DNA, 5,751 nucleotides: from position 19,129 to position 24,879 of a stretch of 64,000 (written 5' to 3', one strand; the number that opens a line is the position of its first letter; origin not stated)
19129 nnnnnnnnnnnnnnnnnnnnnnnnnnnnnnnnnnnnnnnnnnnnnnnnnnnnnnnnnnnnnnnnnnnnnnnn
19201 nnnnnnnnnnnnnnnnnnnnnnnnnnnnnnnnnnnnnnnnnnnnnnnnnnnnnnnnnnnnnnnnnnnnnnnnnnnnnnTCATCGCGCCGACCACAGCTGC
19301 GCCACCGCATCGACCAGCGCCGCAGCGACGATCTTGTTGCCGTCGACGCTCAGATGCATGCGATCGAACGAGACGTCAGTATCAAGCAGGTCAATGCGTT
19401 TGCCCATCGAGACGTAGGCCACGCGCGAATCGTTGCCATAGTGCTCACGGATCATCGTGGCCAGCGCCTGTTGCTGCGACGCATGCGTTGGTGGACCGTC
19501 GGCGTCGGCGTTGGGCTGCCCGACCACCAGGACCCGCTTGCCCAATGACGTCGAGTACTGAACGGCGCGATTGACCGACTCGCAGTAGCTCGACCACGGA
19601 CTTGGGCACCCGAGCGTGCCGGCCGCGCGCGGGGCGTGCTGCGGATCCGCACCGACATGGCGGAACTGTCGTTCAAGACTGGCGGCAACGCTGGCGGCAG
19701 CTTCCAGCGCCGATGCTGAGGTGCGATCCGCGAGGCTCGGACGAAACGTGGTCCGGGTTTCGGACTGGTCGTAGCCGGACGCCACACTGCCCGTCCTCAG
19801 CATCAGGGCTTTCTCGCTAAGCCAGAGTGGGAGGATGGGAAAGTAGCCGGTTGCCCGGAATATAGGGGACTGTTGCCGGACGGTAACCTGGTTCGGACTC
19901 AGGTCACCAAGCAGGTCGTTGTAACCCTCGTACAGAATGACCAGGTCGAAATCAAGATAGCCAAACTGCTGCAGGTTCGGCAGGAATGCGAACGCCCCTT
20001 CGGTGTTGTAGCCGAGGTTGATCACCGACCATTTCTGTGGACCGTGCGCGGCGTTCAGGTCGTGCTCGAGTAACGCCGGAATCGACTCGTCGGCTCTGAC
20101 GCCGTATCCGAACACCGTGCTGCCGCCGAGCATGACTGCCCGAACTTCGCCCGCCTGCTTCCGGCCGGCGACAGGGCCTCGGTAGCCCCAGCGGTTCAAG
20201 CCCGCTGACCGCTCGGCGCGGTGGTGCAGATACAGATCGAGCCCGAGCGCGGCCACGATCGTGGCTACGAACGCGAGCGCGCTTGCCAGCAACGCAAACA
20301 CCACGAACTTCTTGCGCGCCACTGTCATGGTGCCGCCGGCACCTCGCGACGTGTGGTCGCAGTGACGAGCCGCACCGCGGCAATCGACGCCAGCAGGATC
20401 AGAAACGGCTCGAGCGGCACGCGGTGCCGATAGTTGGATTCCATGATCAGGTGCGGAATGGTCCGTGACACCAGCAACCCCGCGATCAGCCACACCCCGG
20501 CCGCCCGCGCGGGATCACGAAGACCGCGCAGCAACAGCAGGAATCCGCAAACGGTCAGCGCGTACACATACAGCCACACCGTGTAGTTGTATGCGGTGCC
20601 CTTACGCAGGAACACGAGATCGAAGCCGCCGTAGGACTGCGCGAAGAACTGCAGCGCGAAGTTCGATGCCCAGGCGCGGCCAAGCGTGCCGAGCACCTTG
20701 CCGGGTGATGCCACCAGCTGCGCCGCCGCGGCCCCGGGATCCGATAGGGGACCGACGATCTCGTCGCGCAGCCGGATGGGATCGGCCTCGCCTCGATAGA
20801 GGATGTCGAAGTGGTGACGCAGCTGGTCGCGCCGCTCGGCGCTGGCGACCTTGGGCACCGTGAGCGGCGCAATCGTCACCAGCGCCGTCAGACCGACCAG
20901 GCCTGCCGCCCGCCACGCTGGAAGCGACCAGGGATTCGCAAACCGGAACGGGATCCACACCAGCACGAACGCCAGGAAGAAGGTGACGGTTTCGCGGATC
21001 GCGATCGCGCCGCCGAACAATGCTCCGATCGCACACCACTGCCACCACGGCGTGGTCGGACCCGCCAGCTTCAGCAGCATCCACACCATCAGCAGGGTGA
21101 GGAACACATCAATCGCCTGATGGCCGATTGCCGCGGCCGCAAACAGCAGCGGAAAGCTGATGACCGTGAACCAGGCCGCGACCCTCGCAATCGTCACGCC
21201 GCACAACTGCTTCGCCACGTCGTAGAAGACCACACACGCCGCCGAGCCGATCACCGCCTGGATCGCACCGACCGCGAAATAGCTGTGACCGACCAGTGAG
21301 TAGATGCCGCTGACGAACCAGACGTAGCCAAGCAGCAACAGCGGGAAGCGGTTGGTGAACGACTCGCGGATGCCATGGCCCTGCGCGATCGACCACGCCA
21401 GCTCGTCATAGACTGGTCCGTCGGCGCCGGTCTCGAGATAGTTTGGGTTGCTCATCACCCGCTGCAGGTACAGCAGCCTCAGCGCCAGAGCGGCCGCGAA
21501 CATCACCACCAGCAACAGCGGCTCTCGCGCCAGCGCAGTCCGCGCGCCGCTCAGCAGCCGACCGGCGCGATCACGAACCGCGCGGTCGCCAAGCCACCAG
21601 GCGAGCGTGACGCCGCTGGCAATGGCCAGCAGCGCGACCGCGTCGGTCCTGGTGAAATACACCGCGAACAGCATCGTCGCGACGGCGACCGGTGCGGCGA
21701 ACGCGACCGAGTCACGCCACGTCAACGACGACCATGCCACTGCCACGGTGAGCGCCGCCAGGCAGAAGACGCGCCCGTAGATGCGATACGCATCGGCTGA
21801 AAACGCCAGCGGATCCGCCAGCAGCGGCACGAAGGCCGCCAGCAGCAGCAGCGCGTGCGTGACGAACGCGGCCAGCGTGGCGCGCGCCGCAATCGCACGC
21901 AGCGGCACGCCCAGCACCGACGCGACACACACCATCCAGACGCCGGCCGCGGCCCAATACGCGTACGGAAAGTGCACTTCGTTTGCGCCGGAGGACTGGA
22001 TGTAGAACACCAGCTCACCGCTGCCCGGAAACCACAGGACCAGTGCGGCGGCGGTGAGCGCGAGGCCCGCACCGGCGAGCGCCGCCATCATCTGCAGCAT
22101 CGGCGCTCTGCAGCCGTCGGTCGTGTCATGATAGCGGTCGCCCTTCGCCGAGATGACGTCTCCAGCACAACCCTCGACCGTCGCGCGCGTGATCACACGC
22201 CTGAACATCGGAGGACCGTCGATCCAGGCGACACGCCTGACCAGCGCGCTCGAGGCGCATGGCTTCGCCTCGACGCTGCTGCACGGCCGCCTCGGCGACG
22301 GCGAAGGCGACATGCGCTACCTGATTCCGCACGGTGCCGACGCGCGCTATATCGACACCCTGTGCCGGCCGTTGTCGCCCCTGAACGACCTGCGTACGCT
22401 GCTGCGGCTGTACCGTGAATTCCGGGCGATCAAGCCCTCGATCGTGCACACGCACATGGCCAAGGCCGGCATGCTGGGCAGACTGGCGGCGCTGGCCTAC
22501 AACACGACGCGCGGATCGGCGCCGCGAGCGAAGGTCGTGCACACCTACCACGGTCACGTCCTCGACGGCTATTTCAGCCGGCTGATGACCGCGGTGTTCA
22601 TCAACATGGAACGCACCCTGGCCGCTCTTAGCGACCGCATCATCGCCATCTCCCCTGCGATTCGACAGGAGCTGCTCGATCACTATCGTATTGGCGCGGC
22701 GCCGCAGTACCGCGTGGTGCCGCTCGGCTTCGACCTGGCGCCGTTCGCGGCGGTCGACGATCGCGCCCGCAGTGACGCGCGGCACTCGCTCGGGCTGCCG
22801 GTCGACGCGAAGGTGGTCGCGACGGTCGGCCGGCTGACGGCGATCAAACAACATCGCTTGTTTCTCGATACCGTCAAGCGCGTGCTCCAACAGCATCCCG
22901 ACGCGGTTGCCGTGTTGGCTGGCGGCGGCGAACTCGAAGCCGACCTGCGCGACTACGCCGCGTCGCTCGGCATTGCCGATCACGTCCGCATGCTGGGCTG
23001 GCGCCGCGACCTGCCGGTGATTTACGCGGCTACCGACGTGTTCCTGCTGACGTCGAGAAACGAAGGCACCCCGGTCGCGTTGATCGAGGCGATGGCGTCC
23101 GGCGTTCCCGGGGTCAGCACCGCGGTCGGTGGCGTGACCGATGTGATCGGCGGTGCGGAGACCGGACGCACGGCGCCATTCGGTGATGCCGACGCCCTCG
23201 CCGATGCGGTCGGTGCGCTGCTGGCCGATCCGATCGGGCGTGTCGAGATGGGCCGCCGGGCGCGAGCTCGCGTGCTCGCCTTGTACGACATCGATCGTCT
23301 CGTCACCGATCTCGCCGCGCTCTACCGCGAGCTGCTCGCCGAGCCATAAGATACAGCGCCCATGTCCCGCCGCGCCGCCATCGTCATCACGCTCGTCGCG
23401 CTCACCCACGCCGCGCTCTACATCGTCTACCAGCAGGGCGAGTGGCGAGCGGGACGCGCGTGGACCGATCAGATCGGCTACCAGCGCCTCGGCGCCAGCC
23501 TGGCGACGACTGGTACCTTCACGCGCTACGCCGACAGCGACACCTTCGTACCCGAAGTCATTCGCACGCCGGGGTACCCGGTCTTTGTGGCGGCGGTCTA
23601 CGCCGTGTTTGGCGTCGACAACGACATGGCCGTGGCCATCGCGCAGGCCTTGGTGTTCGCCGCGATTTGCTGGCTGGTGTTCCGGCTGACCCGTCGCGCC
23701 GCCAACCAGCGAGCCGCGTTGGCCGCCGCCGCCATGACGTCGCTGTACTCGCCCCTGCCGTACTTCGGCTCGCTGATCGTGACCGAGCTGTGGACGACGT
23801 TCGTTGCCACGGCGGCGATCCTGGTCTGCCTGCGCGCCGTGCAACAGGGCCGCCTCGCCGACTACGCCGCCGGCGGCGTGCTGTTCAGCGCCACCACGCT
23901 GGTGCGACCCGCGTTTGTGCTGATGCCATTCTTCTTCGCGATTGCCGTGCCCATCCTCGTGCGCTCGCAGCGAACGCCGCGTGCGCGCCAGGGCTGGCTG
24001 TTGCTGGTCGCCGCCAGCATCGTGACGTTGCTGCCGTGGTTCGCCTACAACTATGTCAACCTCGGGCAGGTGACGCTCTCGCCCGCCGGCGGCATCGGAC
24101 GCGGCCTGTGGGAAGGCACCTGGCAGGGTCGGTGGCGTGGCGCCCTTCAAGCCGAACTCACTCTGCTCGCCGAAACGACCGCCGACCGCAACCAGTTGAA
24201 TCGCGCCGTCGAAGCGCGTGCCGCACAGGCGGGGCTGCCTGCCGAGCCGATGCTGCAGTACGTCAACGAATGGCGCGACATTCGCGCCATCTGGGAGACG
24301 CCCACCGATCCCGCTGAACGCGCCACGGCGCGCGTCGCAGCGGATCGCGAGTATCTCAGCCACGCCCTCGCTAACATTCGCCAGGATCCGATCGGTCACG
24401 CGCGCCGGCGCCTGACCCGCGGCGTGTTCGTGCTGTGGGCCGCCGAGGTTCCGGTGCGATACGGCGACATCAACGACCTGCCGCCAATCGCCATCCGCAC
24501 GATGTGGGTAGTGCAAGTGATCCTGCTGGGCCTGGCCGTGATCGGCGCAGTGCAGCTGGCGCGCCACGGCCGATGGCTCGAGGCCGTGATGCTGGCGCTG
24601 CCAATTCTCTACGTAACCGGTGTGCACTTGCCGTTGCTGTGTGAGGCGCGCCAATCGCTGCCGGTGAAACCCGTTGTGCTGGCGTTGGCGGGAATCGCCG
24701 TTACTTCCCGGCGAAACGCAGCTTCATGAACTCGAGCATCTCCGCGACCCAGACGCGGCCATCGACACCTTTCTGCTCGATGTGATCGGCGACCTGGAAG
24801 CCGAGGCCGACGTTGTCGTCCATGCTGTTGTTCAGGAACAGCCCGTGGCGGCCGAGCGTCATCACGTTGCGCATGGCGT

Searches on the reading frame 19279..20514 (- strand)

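Call 9: search_protein_families(library=pfam, proteins=[window:19279-20514:-], max_evalue=0.0001)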
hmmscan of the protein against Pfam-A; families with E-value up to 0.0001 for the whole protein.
window:19279-20514:- (411 aa): 2 families
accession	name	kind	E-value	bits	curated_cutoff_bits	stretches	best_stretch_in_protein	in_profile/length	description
PF13472.12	Lipase_GDSL_2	-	1.2e-08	36.1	32.9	1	129-394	2-177/178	GDSL-like Lipase/Acylhydrolase family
PF00657.28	Lipase_GDSL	-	8.6e-05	23.2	23.6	0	127-399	2-207/208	GDSL-like Lipase/Acylhydrolase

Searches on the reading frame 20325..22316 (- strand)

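Call 9: search_protein_families(library=pfam, proteins=[window:20325-22316:-], max_evalue=0.0001)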
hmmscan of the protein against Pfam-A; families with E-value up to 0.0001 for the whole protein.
window:20325-22316:- (663 aa): 1 family
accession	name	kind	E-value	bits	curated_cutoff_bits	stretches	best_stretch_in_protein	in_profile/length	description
PF13231.12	PMT_2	-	4.6e-07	30.6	26.1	1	331-484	6-156/160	Dolichyl-phosphate-mannose-protein mannosyltransferase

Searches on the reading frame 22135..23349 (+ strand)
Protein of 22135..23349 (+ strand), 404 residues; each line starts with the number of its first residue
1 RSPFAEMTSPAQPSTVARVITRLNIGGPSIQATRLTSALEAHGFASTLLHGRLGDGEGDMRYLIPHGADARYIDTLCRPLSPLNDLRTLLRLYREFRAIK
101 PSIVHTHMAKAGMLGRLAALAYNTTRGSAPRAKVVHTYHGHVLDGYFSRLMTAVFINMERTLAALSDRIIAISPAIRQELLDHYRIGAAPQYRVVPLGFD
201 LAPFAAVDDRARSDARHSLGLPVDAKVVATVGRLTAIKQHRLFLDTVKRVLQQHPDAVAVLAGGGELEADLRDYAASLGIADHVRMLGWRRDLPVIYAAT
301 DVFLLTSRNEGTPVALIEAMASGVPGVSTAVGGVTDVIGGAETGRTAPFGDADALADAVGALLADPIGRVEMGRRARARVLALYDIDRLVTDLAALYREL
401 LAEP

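Call 9: search_protein_families(library=pfam, proteins=[window:22135-23349:+], max_evalue=0.0001)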
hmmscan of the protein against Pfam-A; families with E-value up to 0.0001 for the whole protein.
window:22135-23349:+ (404 aa): 6 families
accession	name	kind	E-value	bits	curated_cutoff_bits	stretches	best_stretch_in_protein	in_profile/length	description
PF00534.26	Glycos_transf_1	-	5.2e-36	124.2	26.4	1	214-378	4-171/172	Glycosyl transferases group 1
PF13692.12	Glyco_trans_1_4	-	2.3e-33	115.9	27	1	226-365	2-142/142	Glycosyl transferases group 1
PF13439.12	Glyco_transf_4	-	1.5e-23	84.1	28.5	1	25-201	1-168/170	Glycosyltransferase Family 4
PF13579.12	Glyco_trans_4_4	-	2.8e-18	67.2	29.7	1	26-198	1-158/158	Glycosyl transferase 4-like domain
PF13524.12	Glyco_trans_1_2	-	9.3e-09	35.8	25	1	258-393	16-142/144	Glycosyl transferase-like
PF20706.3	GT4-conflict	-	7.7e-07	28.9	26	1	115-339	93-321/385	Family 4 Glycosyltransferase in conflict systems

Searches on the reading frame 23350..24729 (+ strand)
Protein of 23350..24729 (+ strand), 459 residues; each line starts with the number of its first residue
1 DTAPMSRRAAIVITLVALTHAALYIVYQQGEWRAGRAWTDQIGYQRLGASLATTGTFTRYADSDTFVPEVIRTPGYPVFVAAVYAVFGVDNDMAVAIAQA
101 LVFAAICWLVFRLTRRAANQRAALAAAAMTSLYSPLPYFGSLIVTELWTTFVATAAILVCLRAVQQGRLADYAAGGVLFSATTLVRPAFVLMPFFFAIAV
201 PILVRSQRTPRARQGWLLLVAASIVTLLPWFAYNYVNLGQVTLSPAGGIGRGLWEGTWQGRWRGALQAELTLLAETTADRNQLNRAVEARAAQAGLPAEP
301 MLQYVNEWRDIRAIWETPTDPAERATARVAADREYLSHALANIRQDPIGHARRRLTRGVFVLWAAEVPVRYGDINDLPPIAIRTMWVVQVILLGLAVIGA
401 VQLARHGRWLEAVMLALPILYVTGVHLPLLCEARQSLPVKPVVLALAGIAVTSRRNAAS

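Call 9: search_protein_families(library=pfam, proteins=[window:23350-24729:+], max_evalue=0.0001)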
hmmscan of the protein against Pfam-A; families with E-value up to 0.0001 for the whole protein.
window:23350-24729:+ (459 aa): 1 family
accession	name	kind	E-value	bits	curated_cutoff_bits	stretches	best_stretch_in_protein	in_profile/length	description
PF13231.12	PMT_2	-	2.2e-12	47.9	26.1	1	73-230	3-157/160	Dolichyl-phosphate-mannose-protein mannosyltransferase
